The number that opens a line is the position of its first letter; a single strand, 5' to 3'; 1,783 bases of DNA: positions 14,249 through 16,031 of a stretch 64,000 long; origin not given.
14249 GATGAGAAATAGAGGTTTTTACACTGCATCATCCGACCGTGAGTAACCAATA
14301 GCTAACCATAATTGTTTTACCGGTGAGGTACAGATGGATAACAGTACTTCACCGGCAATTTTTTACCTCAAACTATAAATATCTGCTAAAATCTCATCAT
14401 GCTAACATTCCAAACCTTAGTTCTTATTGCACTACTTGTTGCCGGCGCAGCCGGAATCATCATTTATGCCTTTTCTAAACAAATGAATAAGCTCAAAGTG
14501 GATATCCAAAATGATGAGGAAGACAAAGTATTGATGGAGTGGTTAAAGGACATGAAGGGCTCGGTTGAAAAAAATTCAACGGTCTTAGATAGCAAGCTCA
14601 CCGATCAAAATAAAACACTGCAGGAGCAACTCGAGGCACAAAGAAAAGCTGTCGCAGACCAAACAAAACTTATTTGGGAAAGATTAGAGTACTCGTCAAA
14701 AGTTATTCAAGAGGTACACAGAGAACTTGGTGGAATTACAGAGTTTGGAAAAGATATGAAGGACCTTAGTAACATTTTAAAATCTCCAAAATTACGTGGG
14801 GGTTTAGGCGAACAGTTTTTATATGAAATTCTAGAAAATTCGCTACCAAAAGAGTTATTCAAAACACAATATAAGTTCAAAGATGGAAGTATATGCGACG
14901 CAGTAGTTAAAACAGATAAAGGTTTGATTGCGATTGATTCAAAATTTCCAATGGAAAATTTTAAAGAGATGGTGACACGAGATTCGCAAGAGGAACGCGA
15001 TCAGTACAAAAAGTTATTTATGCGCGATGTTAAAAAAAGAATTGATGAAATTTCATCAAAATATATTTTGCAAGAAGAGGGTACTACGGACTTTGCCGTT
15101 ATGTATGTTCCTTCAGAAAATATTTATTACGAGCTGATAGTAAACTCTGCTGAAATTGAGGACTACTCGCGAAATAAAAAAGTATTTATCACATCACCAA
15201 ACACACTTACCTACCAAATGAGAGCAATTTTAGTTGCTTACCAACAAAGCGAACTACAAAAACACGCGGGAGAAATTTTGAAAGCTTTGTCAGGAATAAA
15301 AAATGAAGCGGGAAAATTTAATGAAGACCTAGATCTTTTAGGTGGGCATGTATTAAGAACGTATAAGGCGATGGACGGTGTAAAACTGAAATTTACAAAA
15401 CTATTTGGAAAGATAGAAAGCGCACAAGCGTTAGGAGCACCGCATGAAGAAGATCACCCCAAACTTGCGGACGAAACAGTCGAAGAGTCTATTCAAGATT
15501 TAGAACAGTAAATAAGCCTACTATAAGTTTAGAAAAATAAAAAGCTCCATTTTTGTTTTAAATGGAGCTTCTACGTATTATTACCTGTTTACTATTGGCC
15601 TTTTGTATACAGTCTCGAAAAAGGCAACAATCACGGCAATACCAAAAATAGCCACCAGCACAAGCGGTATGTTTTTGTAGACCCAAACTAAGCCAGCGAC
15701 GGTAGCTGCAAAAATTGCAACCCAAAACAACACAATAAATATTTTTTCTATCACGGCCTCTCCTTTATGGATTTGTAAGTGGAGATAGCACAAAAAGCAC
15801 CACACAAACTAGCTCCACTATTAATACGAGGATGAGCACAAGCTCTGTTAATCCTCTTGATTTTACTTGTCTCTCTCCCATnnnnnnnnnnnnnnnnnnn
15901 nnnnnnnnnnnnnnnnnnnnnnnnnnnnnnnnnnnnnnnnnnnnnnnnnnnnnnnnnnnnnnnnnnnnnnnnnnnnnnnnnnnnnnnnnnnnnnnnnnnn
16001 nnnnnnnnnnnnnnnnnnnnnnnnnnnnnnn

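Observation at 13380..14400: GC-enriched 1-kb intergenic island with two paralogous promoter/leader modules driving four tiny ORFs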

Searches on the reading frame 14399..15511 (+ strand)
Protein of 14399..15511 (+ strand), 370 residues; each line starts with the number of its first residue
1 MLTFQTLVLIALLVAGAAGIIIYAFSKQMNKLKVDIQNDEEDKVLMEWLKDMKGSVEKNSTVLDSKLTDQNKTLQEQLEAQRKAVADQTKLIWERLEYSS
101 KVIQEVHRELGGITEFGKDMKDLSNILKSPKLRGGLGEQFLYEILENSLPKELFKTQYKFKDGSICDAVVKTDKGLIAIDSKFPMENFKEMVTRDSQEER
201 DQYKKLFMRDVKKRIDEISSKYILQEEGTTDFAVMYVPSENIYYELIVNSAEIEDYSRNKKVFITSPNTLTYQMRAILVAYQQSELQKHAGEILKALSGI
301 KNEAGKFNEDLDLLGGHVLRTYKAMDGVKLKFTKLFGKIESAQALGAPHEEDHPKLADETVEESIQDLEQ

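Call 13: find_encoding_contigs(protein=window:14399-15511:+, flank=3000, max_places=6)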
Protein window:14399-15511:+ (370 aa): no gene with exactly this product is on record in the collection.

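Call 14: search_protein_families(library=pfam, proteins=[window:14399-15511:+])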
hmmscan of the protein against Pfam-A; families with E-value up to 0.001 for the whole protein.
window:14399-15511:+ (370 aa): 1 family
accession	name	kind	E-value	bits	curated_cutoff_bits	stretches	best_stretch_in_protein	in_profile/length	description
PF02646.22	RmuC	-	4e-51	174.3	26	1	66-350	2-289/291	RmuC family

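Call 18: find_homologous_proteins(query=window:14399-15511:+, max_evalue=1e-30)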
Query window:14399-15511:+ (370 aa): 1340 proteins with E <= 1e-30 among 7854 candidates; the best 120 are listed.
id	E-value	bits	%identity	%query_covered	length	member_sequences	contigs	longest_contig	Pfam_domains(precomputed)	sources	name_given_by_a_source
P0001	5.5e-235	797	100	100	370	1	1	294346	PF02646.23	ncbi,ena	-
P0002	2.5e-185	633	81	94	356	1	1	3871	PF02646.23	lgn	-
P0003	5.0e-180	616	78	96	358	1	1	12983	PF28533.1,PF02646.23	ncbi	-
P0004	1.3e-179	615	79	95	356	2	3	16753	PF02646.23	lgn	-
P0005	2.8e-179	613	79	95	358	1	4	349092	PF02646.23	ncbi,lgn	-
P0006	3.4e-179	613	79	95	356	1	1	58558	PF02646.23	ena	-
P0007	1.8e-178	611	80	91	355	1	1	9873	PF02646.23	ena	-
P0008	5.9e-178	609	78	96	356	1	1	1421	PF02646.23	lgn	-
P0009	1.1e-175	602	79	92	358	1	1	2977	PF02646.23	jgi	jgi:DNA recombination protein RmuC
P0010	3.9e-175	600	79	91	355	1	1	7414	PF02646.23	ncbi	-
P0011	5.7e-175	599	76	96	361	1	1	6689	PF02646.23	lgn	-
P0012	1.2e-174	598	75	99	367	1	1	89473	PF02646.23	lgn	-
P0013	2.5e-172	591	77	94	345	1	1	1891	PF02646.23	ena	-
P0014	2.7e-172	590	78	89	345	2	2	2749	PF02646.23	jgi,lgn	-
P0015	7.7e-171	586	77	95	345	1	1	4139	PF28533.1,PF02646.23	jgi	-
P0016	2.3e-170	584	78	94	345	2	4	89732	PF02646.23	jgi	-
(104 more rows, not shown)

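Call 19: find_encoding_contigs(protein=P0005, flank=4000, max_places=2)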
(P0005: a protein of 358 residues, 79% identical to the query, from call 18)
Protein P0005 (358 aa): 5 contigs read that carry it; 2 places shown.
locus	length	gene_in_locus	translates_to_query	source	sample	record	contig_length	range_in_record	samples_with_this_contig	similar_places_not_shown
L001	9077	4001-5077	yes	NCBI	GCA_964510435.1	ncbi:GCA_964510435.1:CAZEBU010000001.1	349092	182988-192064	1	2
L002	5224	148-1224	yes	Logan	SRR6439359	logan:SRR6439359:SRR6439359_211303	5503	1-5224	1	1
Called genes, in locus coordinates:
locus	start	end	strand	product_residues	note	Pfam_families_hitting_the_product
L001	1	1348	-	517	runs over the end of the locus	-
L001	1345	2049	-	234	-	PF01026:TatD_DNase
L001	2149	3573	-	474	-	PF00133:tRNA-synt_1 (weak), PF09334:tRNA-synt_1g, PF00133:tRNA-synt_1, PF01406:tRNA-synt_1e (weak)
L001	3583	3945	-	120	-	-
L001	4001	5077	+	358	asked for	PF02646:RmuC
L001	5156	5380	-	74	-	-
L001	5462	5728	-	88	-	-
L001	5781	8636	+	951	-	PF00580:UvrD-helicase, PF13245:AAA_19, PF13604:AAA_30 (faint), PF13361:UvrD_C, PF13538:UvrD_C_2 (weak), PF12705:PDDEXK_1, PF01930:Cas_Cas4 (weak)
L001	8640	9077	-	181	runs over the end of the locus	PF27226:AF_1845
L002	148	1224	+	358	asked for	PF02646:RmuC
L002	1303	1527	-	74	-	-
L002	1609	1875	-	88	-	-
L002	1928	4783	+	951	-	PF00580:UvrD-helicase, PF13245:AAA_19, PF13604:AAA_30 (faint), PF13361:UvrD_C, PF13538:UvrD_C_2 (weak), PF12705:PDDEXK_1, PF01930:Cas_Cas4 (weak)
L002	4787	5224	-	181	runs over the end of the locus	PF27226:AF_1845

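Call 20: find_encoding_contigs(protein=P0006, flank=4000, max_places=2)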
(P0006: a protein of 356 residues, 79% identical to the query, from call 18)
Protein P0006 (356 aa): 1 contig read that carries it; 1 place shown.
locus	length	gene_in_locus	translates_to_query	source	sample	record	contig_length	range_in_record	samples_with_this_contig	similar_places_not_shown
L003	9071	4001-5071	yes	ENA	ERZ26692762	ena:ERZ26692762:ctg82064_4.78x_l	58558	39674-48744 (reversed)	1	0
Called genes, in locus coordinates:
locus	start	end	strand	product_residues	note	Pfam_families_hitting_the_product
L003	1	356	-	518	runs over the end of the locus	-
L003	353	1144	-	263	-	PF01026:TatD_DNase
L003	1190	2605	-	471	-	PF00133:tRNA-synt_1 (weak), PF09334:tRNA-synt_1g, PF00133:tRNA-synt_1, PF01406:tRNA-synt_1e (weak)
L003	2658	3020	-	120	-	-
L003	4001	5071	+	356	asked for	PF02646:RmuC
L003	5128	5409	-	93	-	-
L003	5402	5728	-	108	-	-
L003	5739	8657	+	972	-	PF00580:UvrD-helicase, PF13245:AAA_19, PF13361:UvrD_C, PF13538:UvrD_C_2 (faint), PF12705:PDDEXK_1, PF10926:DUF2800 (weak)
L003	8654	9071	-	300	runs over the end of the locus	PF02388:FemAB (faint)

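Call 21: find_encoding_contigs(protein=P0012, flank=4000, max_places=2)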
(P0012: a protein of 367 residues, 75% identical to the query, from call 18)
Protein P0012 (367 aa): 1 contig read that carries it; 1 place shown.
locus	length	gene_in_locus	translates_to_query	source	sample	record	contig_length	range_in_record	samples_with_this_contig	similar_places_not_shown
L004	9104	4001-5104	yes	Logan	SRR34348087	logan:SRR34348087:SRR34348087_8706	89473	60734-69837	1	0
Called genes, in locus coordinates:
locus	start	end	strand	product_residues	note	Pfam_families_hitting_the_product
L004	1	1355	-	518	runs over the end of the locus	-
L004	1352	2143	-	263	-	PF01026:TatD_DNase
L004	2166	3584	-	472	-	PF00133:tRNA-synt_1, PF01406:tRNA-synt_1e (faint), PF09334:tRNA-synt_1g, PF00133:tRNA-synt_1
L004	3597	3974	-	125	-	-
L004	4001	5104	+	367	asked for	PF02646:RmuC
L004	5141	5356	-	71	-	-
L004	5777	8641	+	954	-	PF00580:UvrD-helicase, PF13245:AAA_19, PF13604:AAA_30 (faint), PF21445:ADDB_N (faint), PF13361:UvrD_C, PF13538:UvrD_C_2 (weak), PF12705:PDDEXK_1, PF01930:Cas_Cas4 (weak)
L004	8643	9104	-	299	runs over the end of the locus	PF02388:FemAB (weak)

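Call 22: find_encoding_contigs(protein=P0016, flank=4000, max_places=2)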
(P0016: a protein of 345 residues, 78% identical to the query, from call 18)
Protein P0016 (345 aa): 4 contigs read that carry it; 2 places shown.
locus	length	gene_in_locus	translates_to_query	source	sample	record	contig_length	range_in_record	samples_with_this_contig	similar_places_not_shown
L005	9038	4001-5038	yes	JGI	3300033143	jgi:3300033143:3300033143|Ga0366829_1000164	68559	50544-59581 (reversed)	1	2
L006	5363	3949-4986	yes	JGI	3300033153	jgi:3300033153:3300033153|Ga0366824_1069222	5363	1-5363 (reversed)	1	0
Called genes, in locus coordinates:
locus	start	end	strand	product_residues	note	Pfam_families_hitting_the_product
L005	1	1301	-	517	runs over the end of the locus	-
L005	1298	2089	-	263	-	PF01026:TatD_DNase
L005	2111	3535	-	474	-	PF00133:tRNA-synt_1, PF01406:tRNA-synt_1e (faint), PF09334:tRNA-synt_1g, PF00133:tRNA-synt_1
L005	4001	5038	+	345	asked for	PF02646:RmuC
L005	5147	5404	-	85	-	-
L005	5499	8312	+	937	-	PF00580:UvrD-helicase, PF13245:AAA_19, PF13361:UvrD_C, PF01930:Cas_Cas4 (faint), PF13538:UvrD_C_2 (faint), PF12705:PDDEXK_1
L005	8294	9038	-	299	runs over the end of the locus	PF02388:FemAB (weak)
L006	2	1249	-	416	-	?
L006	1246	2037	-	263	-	PF01026:TatD_DNase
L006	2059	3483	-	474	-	PF00133:tRNA-synt_1, PF01406:tRNA-synt_1e (faint), PF09334:tRNA-synt_1g, PF00133:tRNA-synt_1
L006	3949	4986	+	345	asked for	PF02646:RmuC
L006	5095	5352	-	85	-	-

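Call 26: find_related_loci(query=window:14399-15511:+, collection=genome_contigs, flank=10000)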
Query window:14399-15511:+ (370 aa) in genome_contigs; peptide patterns used: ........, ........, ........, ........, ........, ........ (x = any residue, [..] = any of these).
95 stretches matched a pattern; 45 encode a relative of the query (tblastn E <= 1e-3); 45 distinct loci.
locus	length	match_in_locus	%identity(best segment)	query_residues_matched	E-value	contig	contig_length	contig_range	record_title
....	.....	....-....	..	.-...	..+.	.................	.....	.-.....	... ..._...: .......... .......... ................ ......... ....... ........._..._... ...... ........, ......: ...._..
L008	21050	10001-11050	79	1-350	0e+0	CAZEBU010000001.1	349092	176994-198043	MAG TPA_asm: uncultured Candidatus Saccharibacteria bacterium isolate SRP128015_co2_294 genome assembly, contig: NODE_1_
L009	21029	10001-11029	77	1-350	0e+0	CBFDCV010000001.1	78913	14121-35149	MAG TPA_asm: uncultured candidate division WWE3 bacterium isolate SRR26215684_binner13_Refined_38 genome assembly, conti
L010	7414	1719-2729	79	14-350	0e+0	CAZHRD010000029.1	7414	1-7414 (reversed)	MAG TPA_asm: uncultured Candidatus Saccharibacteria bacterium isolate binchicken_co129_933 genome assembly, contig: NODE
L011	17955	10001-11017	71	1-350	1e-168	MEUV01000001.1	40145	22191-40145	MAG: candidate division WWE3 bacterium RBG_19FT_COMBO_34_6 rbg_19ft_combo_scaffold_1016, whole genome shotgun sequence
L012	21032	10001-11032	71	1-356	3e-167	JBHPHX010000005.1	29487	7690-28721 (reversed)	Patescibacteria group bacterium isolate SAG AM-312-C07 AM-312-C07_NODE_5, whole genome shotgun sequence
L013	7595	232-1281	64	2-356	7e-152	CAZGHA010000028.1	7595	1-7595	MAG TPA_asm: uncultured Candidatus Saccharibacteria bacterium isolate binchicken_co39_211 genome assembly, contig: NODE_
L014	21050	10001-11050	63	2-356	4e-151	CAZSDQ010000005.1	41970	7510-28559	MAG TPA_asm: uncultured Candidatus Saccharibacteria bacterium isolate binchicken_co117_468 genome assembly, contig: NODE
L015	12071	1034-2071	64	5-356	2e-150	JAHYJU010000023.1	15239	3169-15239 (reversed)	MAG: Patescibacteria group bacterium isolate KA30 NODE_1937_length_15239_cov_5.095487, whole genome shotgun sequence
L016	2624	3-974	68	16-351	3e-159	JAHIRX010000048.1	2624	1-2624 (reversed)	MAG: Patescibacteria group bacterium isolate MM_PC_MetaG.mb.146 MM_PC_MetaG.mb.146_k141_935024, whole genome shotgun seq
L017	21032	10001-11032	64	1-346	3e-149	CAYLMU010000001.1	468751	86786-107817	MAG TPA_asm: uncultured Candidatus Saccharibacteria bacterium isolate SRP193661_co1_136 genome assembly, contig: NODE_4_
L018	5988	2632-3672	62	5-356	7e-145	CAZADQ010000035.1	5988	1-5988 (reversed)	MAG TPA_asm: uncultured Candidatus Saccharibacteria bacterium isolate SRP192927_co10_439 genome assembly, contig: NODE_1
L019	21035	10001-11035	61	2-351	3e-144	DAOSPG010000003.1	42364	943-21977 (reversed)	MAG TPA_asm: bacterium isolate AMR_MDS_2325 NODE_959_length_42364_cov_27.174691, whole genome shotgun sequence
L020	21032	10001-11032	61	5-353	5e-143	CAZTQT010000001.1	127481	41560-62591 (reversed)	MAG TPA_asm: uncultured Candidatus Saccharibacteria bacterium isolate binchicken_co45_572 genome assembly, contig: NODE_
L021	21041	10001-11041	63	7-356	6e-143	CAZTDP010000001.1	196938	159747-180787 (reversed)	MAG TPA_asm: uncultured Candidatus Saccharibacteria bacterium isolate SRP192927_co3_84 genome assembly, contig: NODE_34_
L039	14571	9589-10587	57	7-348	2e-128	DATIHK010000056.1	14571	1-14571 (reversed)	MAG TPA_asm: Candidatus Saccharimonadales bacterium isolate SMAG_U15636 k141_813390, whole genome shotgun sequence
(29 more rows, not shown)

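Call 32: find_encoding_contigs(protein=P0002, flank=4000, max_places=2)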
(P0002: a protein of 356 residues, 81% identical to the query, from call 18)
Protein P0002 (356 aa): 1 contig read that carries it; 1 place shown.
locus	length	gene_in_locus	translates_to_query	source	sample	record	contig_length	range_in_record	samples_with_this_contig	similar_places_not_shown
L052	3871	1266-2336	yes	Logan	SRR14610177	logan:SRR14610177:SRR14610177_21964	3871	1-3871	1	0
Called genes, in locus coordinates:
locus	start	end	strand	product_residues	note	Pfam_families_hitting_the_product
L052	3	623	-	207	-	?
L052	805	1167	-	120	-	-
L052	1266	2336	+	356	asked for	PF02646:RmuC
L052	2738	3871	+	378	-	?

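Call 33: find_encoding_contigs(protein=P0004, flank=4000, max_places=3)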
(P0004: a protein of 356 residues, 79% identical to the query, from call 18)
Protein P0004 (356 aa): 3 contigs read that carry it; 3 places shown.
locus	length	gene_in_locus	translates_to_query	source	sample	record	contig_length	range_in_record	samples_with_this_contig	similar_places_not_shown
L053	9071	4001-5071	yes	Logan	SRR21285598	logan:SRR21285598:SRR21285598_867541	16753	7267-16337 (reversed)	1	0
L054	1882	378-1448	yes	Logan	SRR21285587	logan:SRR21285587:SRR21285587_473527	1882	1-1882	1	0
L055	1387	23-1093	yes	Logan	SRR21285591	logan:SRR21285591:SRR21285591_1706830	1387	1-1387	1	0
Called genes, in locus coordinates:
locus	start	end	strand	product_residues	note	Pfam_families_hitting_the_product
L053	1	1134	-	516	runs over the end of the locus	?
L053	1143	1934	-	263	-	PF01026:TatD_DNase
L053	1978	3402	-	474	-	PF00133:tRNA-synt_1, PF09334:tRNA-synt_1g, PF00133:tRNA-synt_1, PF01406:tRNA-synt_1e (weak)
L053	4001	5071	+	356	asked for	PF02646:RmuC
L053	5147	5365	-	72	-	-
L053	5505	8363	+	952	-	PF00580:UvrD-helicase, PF13245:AAA_19, PF13604:AAA_30 (faint), PF13361:UvrD_C, PF13538:UvrD_C_2 (faint), PF12705:PDDEXK_1, PF01930:Cas_Cas4 (weak)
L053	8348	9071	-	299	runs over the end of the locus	PF02388:FemAB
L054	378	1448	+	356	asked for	PF02646:RmuC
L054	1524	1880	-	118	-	?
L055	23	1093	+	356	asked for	PF02646:RmuC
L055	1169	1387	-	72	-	?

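Call 34: find_encoding_contigs(protein=P0007, flank=4000, max_places=2)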
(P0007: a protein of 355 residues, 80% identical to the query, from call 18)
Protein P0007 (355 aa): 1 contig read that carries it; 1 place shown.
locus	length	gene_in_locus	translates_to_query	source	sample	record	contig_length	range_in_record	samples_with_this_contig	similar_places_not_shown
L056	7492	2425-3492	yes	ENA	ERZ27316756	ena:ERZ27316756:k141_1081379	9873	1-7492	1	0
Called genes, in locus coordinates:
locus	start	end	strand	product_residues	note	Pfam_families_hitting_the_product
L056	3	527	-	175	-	?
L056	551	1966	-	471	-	PF00133:tRNA-synt_1, PF01406:tRNA-synt_1e (faint), PF09334:tRNA-synt_1g, PF00133:tRNA-synt_1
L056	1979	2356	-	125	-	-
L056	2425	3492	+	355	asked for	PF02646:RmuC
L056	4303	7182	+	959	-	PF00580:UvrD-helicase, PF13245:AAA_19, PF13604:AAA_30 (faint), PF21445:ADDB_N (weak), PF13538:UvrD_C_2 (faint), PF13361:UvrD_C, PF12705:PDDEXK_1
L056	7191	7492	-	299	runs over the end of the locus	PF02388:FemAB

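Call 76: list_cluster_members(proteins=[P0001])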
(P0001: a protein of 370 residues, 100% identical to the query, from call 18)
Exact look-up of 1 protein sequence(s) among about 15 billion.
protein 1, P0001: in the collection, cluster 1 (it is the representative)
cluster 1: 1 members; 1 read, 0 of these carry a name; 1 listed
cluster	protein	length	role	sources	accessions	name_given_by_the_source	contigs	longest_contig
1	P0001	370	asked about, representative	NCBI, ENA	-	-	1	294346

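Call 80: search_protein_families(library=pfam, max_evalue=0.1, proteins=[L039:9258-9488:+])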
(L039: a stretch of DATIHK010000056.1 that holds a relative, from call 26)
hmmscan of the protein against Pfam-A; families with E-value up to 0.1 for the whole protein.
L039:9258-9488:+ (77 aa): 0 families

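Call 81: search_protein_families(library=phrogs, max_evalue=0.1, proteins=[L039:9258-9488:+])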
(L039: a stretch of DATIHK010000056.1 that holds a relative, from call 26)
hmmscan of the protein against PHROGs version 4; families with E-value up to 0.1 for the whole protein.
L039:9258-9488:+ (77 aa): 0 families

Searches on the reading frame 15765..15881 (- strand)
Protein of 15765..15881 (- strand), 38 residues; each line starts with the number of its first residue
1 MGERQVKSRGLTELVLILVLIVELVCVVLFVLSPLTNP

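Call 80: search_protein_families(library=pfam, max_evalue=0.1, proteins=[window:15765-15881:-])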
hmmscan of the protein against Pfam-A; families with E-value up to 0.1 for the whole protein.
window:15765-15881:- (38 aa): 1 family
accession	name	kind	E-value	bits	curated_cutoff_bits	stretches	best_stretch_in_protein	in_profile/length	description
PF20088.4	DUF6480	-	0.066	13.5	25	1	3-31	43-71/78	Family of unknown function (DUF6480)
